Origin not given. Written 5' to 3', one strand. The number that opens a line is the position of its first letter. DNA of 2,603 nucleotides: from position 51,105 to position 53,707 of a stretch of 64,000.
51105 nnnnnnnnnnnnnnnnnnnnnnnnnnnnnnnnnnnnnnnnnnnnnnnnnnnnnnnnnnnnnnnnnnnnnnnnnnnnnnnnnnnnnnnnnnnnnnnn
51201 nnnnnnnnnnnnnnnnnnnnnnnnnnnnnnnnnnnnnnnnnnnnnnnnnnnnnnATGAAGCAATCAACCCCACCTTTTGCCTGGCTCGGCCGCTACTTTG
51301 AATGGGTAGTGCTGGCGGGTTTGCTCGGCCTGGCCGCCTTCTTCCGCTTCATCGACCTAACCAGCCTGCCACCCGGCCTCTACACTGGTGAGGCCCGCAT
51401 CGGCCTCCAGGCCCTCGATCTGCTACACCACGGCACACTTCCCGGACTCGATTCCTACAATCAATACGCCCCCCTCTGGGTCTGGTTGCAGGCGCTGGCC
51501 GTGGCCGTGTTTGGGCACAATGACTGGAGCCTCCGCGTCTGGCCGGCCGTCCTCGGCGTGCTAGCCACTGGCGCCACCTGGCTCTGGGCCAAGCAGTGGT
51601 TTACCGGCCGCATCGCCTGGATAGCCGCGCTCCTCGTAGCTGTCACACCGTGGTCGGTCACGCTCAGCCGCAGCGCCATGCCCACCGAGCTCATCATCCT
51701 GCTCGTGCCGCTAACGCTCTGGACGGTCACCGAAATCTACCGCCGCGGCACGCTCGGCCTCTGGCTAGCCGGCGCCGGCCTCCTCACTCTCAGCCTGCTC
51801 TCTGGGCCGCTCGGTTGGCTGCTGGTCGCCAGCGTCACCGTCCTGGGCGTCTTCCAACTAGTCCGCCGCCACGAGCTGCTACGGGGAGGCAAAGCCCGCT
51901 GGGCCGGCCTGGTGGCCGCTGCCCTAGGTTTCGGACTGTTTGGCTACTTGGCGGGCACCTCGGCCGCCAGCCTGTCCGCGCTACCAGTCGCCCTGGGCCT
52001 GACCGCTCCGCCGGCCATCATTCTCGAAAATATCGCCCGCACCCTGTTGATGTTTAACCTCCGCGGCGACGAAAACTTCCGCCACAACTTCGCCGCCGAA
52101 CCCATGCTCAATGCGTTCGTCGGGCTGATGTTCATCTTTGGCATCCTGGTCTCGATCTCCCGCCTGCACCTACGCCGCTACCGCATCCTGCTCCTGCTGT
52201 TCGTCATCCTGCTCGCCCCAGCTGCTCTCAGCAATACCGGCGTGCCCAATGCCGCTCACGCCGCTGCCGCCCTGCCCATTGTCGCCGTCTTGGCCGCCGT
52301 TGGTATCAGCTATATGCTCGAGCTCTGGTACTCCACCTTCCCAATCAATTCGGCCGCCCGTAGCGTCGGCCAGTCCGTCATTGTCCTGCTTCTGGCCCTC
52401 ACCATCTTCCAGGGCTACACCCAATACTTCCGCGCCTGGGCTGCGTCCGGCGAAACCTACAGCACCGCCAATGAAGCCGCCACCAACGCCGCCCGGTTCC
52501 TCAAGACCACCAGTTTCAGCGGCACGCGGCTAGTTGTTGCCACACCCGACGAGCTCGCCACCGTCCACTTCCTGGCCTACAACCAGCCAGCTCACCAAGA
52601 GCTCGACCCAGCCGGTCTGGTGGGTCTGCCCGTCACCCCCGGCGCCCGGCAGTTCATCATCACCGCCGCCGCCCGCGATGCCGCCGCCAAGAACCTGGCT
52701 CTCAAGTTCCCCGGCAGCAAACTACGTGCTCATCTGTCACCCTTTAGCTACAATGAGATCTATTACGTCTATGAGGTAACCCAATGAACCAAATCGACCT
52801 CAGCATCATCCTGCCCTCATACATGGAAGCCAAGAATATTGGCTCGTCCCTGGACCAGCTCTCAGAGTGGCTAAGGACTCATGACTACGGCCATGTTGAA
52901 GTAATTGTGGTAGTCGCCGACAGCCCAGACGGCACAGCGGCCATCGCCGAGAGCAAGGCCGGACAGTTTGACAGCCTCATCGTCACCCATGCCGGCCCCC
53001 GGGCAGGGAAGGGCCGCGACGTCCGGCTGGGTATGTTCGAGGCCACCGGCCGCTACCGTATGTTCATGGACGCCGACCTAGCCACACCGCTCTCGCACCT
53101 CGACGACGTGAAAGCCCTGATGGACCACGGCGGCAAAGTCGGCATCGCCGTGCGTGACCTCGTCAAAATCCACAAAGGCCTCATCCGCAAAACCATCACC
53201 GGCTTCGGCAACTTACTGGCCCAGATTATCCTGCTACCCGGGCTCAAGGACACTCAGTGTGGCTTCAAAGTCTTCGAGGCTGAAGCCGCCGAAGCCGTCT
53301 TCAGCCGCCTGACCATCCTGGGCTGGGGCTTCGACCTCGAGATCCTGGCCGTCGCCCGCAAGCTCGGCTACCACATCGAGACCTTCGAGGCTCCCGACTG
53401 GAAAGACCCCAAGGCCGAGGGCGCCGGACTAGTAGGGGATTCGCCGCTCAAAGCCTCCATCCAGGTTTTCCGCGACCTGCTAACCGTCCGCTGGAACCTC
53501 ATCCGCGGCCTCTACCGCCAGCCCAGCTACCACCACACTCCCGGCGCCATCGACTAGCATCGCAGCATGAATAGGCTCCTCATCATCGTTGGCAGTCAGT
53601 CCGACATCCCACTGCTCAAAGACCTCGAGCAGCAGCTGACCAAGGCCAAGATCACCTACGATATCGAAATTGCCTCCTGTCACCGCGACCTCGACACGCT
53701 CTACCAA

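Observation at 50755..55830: Second glycosylation module (GtrA, GT39, GT2, PurE-like, GT39) inserted between dnaX-dnaB and ybaB-recR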

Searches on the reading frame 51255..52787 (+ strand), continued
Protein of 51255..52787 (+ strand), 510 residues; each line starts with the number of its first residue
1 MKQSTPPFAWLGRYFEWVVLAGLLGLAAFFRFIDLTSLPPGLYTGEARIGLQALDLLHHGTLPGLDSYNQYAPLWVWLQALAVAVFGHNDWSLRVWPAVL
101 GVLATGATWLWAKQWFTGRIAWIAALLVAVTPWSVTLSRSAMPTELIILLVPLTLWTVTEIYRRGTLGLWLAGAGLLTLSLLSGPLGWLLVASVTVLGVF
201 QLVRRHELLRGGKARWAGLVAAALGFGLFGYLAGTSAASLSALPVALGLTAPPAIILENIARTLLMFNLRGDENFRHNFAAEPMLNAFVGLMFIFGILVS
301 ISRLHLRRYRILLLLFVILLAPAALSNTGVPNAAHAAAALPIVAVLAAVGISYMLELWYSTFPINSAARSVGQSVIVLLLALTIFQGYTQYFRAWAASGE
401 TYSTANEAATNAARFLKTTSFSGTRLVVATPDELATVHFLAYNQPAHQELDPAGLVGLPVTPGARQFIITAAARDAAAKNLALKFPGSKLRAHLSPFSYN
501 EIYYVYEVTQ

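Call 66: find_encoding_contigs(protein=P0251, flank=7000, max_places=1)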
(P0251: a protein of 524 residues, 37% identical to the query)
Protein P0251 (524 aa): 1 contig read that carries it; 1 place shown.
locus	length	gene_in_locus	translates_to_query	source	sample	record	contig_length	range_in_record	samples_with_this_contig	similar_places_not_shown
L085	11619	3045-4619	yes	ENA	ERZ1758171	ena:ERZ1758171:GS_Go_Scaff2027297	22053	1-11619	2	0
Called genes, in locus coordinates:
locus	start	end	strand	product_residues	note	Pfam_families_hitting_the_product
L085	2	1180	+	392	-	?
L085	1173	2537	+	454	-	PF00772:DnaB, PF13481:AAA_25, PF03796:DnaB_C, PF06745:ATPase (weak)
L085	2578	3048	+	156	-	PF04138:GtrA_DPMS_TM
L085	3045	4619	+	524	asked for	PF02366:PMT, PF13231:PMT_2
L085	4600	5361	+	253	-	PF00535:Glycos_transf_2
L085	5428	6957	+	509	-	PF13231:PMT_2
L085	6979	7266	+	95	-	PF02575:YbaB_DNA_bd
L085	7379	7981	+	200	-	PF21176:RecR_HhH, PF02132:RecR_ZnF (weak), PF01751:Toprim, PF13662:Toprim_4, PF21175:RecR_C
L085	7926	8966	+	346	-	PF01368:DHH, PF02272:DHHA1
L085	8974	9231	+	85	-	PF01541:GIY-YIG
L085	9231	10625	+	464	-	PF00133:tRNA-synt_1 (faint), PF01406:tRNA-synt_1e, PF09334:tRNA-synt_1g (weak), PF23493:CysS_C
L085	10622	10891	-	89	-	PF10041:DUF2277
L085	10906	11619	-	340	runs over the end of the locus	PF01594:AI-2E_transport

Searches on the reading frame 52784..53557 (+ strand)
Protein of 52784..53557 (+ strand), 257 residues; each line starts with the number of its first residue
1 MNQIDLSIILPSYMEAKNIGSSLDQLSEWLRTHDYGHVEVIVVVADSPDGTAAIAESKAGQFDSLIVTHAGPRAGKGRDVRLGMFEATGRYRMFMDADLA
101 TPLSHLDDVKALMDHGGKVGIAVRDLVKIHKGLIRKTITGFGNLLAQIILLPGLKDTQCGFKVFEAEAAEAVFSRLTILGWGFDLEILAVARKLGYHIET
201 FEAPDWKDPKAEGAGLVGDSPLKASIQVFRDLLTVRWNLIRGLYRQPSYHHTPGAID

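Call 4: search_protein_families(library=pfam, proteins=[window:52784-53557:+], max_evalue=0.01)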
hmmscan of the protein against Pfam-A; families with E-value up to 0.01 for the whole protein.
window:52784-53557:+ (257 aa): 2 families
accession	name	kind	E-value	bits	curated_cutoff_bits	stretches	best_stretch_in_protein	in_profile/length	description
PF00535.33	Glycos_transf_2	-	9.3e-18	65.2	23.3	1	7-172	1-167/168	Glycosyl transferase family 2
PF13641.12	Glyco_tranf_2_3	-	0.0076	16.7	27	1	6-98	3-96/230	Glycosyltransferase like family 2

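Call 5: search_protein_families(library=ncbifam, proteins=[window:52784-53557:+], max_evalue=0.01)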
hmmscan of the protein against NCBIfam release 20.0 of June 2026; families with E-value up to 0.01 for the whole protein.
window:52784-53557:+ (257 aa): 13 families
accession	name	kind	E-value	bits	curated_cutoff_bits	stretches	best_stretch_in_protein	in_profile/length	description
TIGR04283.1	glyco_like_mftF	equivalog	4e-12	46.2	182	1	6-118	1-103/221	TIGR04283 family arsenosugar biosynthesis glycosyltransferase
NF010496.0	PRK13915.1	equivalog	1.3e-08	34.3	262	1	4-105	31-133/307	glucosyl-3-phosphoglycerate synthase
TIGR03937.1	PgaC_IcaA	equivalog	1.6e-07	30.7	422.3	1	6-98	47-135/407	poly-beta-1,6-N-acetyl-D-glucosamine synthase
NF007482.0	PRK10073.1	equivalog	9.4e-06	24.8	423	1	4-98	6-95/334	glycosyltransferase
NF041875.1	EPS_EpsD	equivalog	2.2e-05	24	370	1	6-105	1-96/325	exopolysaccharide biosynthesis glycosyltransferase EpsD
TIGR04182.1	glyco_TIGR04182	equivalog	3e-05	23.6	325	1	5-187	1-172/293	S-layer glycoprotein N-glycosyltransferase AglJ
TIGR03469.1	HpnB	hypoth_equivalog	5e-05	22.5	379.25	1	6-108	46-155/386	hopene-associated glycosyltransferase HpnB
NF041391.1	DPhHxTase_Halo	equivalog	5.4e-05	22.3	375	1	12-172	3-153/213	dolichyl-phosphate hexose transferase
NF047588.1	GlcsyltransPgfSStrep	equivalog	7.8e-05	22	500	1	5-173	2-168/308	glycosyltransferase PgfS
TIGR03111.1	glyc2_xrt_Gpos1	hypoth_equivalog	0.0011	17.8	363.95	1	6-109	51-152/439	TIGR03111 family XrtG-associated glycosyltransferase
NF038302.1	EPS_HpsE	equivalog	0.0014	17.6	300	1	4-100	1-98/307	hormogonium polysaccharide biosynthesis glycosyltransferase HpsE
NF047683.1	TeichurnBiosyTuaG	equivalog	0.002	17.8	400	1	3-106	5-104/252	teichuronic acid biosynthesis protein TuaG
NF007986.1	PRK10714.1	equivalog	0.0089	15.1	529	0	6-165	8-165/316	undecaprenyl-phosphate 4-deoxy-4-formamido-L-arabinose transferase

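Call 19: search_solved_structures(query=window:52784-53554:+, max_evalue=0.001)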
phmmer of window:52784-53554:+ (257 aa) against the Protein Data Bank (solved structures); distinct sequences matched with E-value up to 0.001: 3.
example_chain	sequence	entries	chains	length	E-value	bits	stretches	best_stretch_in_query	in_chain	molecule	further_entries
5mlz_A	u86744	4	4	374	1.1e-07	35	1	4-190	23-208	Dolichol monophosphate mannose synthase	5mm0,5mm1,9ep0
3bcv_A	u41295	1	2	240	1.9e-05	27.7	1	7-98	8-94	Putative glycosyltransferase protein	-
5hea_A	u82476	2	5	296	0.00013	25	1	6-121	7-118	Putative glycosyltransferase (GalT1)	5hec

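Call 81: find_related_loci(query=A4, collection=metagenome_contigs, flank=6000)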
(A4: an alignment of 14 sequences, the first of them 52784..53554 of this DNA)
Query A4 (257 aa) in metagenome_contigs; peptide patterns used: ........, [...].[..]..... (x = any residue, [..] = any of these).
600 stretches matched a pattern (row limit reached: there are more); 588 encode a relative of the query (tblastn E <= 1e-3); the best 80 are kept; 80 distinct loci.
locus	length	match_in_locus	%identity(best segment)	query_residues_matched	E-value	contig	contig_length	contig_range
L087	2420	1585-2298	50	6-247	2e-73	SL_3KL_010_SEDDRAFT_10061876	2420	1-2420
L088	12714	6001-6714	38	6-244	3e-50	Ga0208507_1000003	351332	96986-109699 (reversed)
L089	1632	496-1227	37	3-246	1e-48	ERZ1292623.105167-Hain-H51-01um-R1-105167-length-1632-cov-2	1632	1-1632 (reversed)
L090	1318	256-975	40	4-247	2e-48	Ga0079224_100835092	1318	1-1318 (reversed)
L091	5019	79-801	36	1-244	1e-44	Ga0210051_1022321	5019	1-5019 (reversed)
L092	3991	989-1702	37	6-246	7e-44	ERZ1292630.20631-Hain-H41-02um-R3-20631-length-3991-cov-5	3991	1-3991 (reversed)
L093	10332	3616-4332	39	6-245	2e-43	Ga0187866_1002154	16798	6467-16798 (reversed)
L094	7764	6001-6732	36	3-246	3e-43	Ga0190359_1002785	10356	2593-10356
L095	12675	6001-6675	35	5-236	7e-43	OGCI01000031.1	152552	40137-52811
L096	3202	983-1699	35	6-248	4e-42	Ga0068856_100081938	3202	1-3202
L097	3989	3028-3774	38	1-251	5e-42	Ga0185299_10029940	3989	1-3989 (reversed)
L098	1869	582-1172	42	5-198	3e-42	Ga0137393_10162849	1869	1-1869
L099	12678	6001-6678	35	4-236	1e-41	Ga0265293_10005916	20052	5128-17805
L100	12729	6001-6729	38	2-246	2e-41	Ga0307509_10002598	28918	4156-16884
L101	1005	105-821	37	3-245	1e-43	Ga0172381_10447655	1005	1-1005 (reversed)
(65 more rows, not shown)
